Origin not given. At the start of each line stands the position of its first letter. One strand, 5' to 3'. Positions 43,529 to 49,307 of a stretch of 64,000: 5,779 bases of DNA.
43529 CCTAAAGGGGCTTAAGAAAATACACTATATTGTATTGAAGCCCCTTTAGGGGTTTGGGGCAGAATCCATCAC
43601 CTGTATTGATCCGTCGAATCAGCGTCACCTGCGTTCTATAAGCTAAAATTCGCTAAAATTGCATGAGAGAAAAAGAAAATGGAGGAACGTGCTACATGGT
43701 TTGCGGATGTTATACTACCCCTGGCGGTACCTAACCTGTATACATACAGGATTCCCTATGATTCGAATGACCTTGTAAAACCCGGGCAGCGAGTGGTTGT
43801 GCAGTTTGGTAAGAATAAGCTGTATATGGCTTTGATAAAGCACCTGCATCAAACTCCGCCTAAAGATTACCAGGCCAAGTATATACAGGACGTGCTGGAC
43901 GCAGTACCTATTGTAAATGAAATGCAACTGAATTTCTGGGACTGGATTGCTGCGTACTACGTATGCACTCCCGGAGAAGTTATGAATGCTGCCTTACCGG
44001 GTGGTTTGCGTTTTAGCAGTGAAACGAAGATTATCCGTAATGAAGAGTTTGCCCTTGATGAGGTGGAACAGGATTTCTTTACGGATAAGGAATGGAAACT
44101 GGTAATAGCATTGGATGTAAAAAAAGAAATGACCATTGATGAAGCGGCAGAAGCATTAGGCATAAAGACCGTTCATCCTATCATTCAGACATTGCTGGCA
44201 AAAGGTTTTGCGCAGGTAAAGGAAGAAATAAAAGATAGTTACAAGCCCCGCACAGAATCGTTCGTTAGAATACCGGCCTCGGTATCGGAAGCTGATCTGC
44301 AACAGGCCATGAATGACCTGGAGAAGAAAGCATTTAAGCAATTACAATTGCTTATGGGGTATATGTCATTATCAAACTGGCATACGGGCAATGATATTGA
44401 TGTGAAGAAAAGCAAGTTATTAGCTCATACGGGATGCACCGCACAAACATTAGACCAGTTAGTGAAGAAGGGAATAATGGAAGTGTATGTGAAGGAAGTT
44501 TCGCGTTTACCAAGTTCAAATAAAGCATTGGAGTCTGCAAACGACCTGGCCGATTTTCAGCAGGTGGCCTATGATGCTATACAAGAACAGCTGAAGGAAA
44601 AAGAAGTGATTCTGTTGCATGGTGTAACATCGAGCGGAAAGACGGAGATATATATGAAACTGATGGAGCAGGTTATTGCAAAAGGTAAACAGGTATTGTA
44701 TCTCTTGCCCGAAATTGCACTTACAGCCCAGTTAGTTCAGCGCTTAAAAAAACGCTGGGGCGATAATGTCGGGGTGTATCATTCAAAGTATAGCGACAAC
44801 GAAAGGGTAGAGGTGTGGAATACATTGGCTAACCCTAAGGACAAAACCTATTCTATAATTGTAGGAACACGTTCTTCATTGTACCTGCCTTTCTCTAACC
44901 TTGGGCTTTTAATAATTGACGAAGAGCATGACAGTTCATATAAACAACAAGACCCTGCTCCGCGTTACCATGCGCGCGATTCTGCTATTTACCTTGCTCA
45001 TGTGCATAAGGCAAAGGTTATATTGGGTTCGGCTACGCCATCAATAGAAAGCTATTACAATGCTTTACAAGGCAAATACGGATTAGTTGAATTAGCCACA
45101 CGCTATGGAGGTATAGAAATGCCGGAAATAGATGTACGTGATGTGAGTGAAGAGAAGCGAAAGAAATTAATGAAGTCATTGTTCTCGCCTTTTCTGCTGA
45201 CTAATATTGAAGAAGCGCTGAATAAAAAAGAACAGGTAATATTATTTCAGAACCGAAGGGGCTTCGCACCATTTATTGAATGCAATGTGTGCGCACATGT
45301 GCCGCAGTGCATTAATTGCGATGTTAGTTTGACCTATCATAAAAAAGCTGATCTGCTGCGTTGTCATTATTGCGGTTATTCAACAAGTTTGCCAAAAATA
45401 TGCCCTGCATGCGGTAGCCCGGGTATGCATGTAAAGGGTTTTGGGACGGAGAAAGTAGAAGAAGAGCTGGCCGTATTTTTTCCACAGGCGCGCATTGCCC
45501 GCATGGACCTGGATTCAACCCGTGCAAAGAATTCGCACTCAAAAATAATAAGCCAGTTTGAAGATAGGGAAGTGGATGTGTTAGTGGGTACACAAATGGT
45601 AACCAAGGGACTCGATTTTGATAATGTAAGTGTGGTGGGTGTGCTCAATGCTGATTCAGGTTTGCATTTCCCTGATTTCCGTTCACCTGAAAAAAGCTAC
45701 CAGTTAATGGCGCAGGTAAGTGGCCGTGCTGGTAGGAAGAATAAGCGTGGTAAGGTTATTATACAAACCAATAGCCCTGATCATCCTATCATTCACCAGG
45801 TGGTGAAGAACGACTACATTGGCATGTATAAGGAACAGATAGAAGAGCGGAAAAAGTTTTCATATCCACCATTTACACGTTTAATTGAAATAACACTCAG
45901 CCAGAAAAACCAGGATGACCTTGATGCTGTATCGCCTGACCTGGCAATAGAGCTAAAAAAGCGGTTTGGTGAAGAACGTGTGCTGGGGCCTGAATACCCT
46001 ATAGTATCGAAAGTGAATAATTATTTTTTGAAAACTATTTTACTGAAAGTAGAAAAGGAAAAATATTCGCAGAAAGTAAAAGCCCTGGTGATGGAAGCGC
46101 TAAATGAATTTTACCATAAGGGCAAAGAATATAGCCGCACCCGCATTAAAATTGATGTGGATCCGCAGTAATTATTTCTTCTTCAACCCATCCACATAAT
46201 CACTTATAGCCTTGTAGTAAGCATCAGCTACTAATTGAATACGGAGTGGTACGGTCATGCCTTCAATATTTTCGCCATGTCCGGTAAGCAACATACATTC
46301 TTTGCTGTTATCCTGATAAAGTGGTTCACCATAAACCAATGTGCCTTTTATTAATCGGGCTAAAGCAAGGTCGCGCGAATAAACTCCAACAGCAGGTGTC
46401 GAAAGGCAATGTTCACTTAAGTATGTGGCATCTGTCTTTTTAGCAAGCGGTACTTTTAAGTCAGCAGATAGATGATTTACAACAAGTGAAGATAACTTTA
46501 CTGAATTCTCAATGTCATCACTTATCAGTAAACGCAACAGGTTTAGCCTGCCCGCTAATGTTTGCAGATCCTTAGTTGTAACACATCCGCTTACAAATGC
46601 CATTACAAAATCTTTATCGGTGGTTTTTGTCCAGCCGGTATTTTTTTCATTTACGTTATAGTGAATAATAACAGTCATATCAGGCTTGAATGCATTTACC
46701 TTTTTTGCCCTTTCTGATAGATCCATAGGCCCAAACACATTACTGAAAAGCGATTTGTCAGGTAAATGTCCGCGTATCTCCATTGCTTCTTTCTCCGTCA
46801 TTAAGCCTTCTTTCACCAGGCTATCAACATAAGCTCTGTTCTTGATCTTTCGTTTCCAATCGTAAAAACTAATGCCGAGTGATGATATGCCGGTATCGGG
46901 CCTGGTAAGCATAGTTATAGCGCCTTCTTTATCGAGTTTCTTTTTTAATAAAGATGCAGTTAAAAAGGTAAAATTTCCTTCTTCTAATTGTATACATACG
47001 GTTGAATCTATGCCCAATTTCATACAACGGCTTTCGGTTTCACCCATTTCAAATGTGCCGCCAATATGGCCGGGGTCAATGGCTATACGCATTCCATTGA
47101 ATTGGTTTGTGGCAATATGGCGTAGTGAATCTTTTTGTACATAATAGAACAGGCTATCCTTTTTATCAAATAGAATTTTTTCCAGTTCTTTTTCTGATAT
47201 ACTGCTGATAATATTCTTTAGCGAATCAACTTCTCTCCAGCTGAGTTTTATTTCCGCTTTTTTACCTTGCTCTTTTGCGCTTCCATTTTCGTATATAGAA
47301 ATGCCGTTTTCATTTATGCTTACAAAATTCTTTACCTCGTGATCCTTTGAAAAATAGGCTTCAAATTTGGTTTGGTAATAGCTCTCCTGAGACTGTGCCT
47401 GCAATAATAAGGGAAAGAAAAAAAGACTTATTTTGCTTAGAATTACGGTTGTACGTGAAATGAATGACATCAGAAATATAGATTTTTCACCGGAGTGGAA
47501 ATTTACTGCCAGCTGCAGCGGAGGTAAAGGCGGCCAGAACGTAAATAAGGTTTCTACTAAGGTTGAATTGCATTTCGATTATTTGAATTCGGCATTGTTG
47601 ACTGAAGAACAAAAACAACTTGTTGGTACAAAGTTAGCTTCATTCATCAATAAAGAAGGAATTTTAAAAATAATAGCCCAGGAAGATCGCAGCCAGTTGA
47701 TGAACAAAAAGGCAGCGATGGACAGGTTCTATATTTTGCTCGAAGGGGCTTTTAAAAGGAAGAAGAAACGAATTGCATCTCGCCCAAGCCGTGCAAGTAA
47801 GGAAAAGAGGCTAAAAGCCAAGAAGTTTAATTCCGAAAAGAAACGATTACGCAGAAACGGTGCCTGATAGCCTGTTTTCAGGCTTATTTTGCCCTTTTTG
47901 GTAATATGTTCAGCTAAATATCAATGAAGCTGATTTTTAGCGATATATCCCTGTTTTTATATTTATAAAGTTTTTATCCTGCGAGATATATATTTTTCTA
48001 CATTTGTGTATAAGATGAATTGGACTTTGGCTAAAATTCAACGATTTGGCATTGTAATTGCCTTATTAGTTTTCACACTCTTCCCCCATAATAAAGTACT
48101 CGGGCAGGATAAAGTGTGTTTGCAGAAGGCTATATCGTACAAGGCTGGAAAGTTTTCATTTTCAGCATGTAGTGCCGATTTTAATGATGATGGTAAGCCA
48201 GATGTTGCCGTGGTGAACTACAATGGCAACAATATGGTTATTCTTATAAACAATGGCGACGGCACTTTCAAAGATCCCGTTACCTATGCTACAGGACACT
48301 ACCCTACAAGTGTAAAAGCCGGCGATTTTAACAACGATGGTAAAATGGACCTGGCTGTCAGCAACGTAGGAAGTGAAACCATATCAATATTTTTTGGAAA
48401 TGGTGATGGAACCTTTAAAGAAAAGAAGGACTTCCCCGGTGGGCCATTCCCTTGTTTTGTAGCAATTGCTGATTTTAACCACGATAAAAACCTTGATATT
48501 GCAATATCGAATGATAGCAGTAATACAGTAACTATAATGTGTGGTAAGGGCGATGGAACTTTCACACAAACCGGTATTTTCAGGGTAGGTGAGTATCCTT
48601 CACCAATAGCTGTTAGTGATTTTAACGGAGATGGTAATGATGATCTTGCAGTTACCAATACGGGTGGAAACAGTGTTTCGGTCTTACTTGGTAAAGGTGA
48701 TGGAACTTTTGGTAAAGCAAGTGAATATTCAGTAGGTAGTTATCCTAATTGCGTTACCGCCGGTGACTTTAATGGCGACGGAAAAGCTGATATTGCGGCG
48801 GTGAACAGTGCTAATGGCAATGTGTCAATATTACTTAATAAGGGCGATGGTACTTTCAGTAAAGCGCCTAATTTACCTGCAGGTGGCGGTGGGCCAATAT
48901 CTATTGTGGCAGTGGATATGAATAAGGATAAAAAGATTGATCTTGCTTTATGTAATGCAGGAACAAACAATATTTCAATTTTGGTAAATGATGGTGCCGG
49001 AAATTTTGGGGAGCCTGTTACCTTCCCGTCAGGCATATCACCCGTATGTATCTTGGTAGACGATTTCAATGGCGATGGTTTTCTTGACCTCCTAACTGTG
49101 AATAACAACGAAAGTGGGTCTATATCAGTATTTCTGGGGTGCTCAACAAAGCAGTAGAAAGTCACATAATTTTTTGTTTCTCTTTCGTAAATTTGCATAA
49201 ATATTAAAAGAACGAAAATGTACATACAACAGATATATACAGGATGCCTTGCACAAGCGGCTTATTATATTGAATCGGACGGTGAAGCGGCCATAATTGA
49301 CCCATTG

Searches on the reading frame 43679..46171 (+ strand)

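Call 11: search_protein_families(library=ncbifam, proteins=[window:43679-46171:+])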
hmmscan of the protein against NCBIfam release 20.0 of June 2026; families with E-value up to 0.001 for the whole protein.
window:43679-46171:+ (830 aa): 36 families (the best 25 are shown)
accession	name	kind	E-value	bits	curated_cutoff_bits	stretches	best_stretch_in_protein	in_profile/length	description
NF004066.1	PRK05580.1-3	equivalog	3.4e-235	783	813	1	10-829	3-785/788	primosomal protein N'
NF004067.0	PRK05580.1-4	equivalog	8.2e-185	616.3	763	2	239-830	155-734/737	primosomal protein N'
TIGR00595.1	priA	equivalog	9e-183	608.5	230.35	1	312-829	1-508/509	replication restart helicase PriA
NF004070.0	PRK05580.2-2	equivalog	4.3e-175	583.8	921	2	241-830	148-726/729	primosomal protein N'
NF004068.0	PRK05580.1-5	equivalog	1e-173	579.5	1249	1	18-830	17-792/795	primosomal protein N'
NF004065.0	PRK05580.1-1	equivalog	1.9e-165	552.1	858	2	242-830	149-729/731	primosomal protein N'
NF004071.0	PRK05580.2-3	equivalog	4.2e-143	477.9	1105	2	242-830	154-732/735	primosomal protein N'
NF004069.0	PRK05580.2-1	equivalog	1.1e-137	460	767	1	279-802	101-595/612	primosomal protein N'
NF004072.0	PRK05580.2-4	equivalog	2.9e-137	458.7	1030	1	288-830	120-645/648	primosomal protein N'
NF011453.0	PRK14873.1-3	equivalog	5.3e-34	117.3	812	1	325-747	188-585/653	primosome assembly protein PriA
NF011455.0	PRK14873.1-5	equivalog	3.5e-31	108.2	969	1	327-741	180-587/675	primosomal protein N'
NF011452.0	PRK14873.1-2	equivalog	1.2e-28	99.8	980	1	333-745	223-621/708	primosomal protein N'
NF011454.0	PRK14873.1-4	equivalog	2.8e-28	98.7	951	1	328-748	164-572/651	primosomal protein N'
TIGR00580.2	mfd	equivalog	3.3e-21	75.4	800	2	294-418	438-566/907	transcription-repair coupling factor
NF003673.1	PRK05298.1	equivalog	9.2e-16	57.3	743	2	590-699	452-553/653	excinuclease ABC subunit UvrB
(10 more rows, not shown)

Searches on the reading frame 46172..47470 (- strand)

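Call 11: search_protein_families(library=ncbifam, proteins=[window:46172-47470:-])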
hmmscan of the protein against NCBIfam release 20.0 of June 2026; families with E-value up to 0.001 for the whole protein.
window:46172-47470:- (432 aa): 0 families

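Call 74: search_protein_families(library=pfam, proteins=[window:46172-47470:-], max_evalue=0.01)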
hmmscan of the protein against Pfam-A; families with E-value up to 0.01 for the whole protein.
window:46172-47470:- (432 aa): 1 family
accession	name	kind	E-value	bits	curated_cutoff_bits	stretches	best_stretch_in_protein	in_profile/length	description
PF01520.23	Amidase_3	-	4.8e-08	33.7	27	1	129-395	1-155/174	N-acetylmuramoyl-L-alanine amidase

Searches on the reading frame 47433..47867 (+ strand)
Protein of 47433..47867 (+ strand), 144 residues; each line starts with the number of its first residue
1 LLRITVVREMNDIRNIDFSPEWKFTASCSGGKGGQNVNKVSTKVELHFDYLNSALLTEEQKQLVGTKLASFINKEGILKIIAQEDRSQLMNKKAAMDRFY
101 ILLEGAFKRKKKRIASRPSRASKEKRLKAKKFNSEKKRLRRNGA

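Call 74: search_protein_families(library=pfam, proteins=[window:47433-47867:+], max_evalue=0.01)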
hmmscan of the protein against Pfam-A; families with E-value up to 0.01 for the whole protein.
window:47433-47867:+ (144 aa): 1 family
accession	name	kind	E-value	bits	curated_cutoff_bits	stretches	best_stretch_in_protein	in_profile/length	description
PF00472.26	RF-1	-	1.3e-15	57.7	35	1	22-139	12-103/116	RF-1 domain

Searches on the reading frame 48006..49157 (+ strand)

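Call 74: search_protein_families(library=pfam, proteins=[window:48006-49157:+], max_evalue=0.01)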
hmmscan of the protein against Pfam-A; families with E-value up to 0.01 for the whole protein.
window:48006-49157:+ (383 aa): 3 families
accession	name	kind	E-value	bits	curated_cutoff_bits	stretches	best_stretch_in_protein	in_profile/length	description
PF13517.12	FG-GAP_3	-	2.7e-67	223.7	26.9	6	58-118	1-61/61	FG-GAP-like repeat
PF01839.29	FG-GAP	-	1.5e-28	98.5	22.1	5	201-226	5-36/37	FG-GAP repeat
PF12256.14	TcdB_toxin_midN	-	0.0025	17.6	24.8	0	338-365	19-46/181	Insecticide toxin TcdB middle/N-terminal region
